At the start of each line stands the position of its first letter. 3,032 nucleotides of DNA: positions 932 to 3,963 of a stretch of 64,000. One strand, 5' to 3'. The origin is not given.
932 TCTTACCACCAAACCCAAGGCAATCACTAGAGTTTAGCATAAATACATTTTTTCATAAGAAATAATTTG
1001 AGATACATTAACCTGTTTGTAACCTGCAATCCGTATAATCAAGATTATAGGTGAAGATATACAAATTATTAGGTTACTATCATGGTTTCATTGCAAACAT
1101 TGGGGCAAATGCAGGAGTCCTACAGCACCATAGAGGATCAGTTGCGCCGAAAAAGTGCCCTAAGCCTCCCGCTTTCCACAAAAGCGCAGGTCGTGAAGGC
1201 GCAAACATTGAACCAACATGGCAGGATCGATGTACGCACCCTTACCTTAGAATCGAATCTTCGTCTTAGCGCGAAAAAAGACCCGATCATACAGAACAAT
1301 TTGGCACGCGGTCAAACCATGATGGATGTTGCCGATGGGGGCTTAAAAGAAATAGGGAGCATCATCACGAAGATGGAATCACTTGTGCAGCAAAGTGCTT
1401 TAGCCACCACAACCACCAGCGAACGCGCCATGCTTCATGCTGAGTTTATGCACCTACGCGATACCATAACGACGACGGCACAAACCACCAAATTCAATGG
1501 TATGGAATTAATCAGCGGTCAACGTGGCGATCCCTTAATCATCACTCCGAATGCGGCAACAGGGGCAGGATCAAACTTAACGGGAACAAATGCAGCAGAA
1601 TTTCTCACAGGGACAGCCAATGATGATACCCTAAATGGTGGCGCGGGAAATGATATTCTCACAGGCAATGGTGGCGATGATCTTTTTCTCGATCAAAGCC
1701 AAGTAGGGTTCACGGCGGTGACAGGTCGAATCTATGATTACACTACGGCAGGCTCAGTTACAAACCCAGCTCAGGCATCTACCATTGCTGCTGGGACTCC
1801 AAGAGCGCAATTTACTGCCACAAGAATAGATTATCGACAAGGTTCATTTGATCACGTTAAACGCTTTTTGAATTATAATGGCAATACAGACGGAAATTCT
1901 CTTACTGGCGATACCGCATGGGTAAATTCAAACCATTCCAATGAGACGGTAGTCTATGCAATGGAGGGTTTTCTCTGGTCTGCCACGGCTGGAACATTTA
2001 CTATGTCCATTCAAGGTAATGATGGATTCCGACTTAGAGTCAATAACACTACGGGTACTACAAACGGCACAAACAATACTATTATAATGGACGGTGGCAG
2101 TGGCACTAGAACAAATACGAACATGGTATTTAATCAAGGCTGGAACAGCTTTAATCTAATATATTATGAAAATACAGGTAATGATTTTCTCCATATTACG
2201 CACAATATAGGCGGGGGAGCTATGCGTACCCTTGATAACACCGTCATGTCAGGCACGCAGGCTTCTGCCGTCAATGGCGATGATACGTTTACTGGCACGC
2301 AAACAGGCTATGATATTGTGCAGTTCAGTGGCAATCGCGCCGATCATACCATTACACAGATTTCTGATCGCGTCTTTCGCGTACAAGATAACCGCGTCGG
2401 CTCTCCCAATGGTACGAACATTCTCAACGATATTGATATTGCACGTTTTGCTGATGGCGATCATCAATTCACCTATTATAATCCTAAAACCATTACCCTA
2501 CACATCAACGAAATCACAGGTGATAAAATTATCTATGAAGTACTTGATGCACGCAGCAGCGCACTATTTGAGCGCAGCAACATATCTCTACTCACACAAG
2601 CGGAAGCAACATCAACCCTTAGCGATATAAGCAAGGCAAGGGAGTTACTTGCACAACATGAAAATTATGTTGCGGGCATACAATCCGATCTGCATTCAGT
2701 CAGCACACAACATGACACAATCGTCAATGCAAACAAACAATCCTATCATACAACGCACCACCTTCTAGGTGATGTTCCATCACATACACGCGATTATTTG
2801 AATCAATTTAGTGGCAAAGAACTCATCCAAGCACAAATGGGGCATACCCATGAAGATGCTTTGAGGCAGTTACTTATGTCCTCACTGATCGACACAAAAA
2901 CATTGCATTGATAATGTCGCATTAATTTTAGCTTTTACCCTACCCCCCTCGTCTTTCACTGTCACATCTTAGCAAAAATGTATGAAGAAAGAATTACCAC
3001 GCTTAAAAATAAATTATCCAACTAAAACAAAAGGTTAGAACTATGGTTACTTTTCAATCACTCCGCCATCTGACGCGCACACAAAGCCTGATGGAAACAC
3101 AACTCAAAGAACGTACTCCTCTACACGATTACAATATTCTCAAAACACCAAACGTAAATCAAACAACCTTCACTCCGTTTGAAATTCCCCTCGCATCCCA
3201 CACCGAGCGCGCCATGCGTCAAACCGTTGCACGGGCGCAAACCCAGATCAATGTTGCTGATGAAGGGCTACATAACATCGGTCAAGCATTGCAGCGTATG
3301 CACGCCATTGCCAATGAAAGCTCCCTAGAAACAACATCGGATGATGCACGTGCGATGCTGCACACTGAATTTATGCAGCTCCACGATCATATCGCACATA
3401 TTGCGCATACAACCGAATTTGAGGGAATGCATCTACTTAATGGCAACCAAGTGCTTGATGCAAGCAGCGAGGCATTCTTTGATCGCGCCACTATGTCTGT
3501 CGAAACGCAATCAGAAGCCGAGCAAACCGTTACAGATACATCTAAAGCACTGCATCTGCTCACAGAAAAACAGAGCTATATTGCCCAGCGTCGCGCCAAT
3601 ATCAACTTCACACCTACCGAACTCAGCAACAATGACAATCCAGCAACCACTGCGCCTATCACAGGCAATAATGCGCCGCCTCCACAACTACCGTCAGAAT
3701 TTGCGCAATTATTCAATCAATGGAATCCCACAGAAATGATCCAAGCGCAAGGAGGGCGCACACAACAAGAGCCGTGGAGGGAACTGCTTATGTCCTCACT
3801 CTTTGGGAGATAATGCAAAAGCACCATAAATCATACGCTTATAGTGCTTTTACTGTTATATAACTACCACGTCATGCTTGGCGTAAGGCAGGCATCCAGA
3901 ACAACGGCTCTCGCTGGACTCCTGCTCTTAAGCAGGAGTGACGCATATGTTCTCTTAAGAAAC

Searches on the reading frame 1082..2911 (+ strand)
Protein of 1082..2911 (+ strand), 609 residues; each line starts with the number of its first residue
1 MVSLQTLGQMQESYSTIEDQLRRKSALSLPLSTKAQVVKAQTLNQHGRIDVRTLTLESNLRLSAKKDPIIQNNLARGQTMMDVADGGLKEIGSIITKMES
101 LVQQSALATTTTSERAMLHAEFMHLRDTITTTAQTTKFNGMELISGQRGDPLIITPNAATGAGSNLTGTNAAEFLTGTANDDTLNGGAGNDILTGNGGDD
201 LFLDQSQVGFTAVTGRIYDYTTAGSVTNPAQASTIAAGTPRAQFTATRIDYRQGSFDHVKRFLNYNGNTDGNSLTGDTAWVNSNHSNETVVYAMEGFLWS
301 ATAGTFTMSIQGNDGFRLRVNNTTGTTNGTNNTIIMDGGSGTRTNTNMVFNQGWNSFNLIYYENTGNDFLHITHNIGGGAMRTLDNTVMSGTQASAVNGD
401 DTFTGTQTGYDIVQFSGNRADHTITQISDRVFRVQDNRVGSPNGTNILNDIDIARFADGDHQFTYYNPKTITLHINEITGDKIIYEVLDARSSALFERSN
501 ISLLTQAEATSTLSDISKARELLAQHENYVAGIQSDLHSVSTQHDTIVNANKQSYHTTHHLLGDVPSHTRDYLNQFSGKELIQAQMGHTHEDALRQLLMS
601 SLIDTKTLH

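Call 10: search_protein_families(library=ncbifam, max_evalue=1e-10, proteins=[window:1082-2911:+])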
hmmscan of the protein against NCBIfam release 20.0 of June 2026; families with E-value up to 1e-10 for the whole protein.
window:1082-2911:+ (609 aa): 0 families

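Call 44: search_protein_families(library=pfam, max_evalue=0.00001, proteins=[window:1082-2911:+])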
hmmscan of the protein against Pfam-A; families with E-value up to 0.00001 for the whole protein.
window:1082-2911:+ (609 aa): 2 families
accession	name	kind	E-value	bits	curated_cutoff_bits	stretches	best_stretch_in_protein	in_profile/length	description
PF00669.25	Flagellin_N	-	2.9e-12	47.2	26.6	1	71-147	61-137/139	Bacterial flagellin N-terminal helical region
PF00353.25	HemolysinCabind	-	1.8e-06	28.3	23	1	167-201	1-35/36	RTX calcium-binding nonapeptide repeat (4 copies)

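Call 60: find_encoding_contigs(protein=window:1082-2911:+, flank=10000, max_places=4)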
Protein window:1082-2911:+ (609 aa): 1 contig read that carries it; 1 place shown.
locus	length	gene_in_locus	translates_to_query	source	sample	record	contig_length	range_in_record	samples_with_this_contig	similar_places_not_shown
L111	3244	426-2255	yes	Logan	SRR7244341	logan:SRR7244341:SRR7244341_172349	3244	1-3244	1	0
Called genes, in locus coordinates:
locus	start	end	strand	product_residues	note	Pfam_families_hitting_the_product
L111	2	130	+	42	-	?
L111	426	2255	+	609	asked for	PF00669:Flagellin_N, PF00353:HemolysinCabind (weak)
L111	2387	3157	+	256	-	PF00669:Flagellin_N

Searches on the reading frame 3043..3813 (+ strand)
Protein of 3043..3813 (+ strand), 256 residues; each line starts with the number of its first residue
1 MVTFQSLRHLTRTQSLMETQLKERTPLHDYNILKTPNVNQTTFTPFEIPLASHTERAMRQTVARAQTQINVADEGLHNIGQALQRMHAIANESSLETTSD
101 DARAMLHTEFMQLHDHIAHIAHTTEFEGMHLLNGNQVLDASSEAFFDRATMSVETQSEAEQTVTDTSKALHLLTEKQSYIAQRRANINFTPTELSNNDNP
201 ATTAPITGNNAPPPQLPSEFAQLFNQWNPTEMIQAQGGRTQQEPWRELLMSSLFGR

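Call 10: search_protein_families(library=ncbifam, max_evalue=1e-10, proteins=[window:3043-3813:+])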
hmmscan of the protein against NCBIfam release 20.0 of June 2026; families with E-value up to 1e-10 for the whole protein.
window:3043-3813:+ (256 aa): 0 families

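Call 44: search_protein_families(library=pfam, max_evalue=0.00001, proteins=[window:3043-3813:+])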
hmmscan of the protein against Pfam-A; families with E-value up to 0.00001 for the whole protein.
window:3043-3813:+ (256 aa): 1 family
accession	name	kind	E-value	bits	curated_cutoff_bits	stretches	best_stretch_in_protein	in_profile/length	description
PF00669.25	Flagellin_N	-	7.8e-12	45.9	26.6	1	64-136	66-138/139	Bacterial flagellin N-terminal helical region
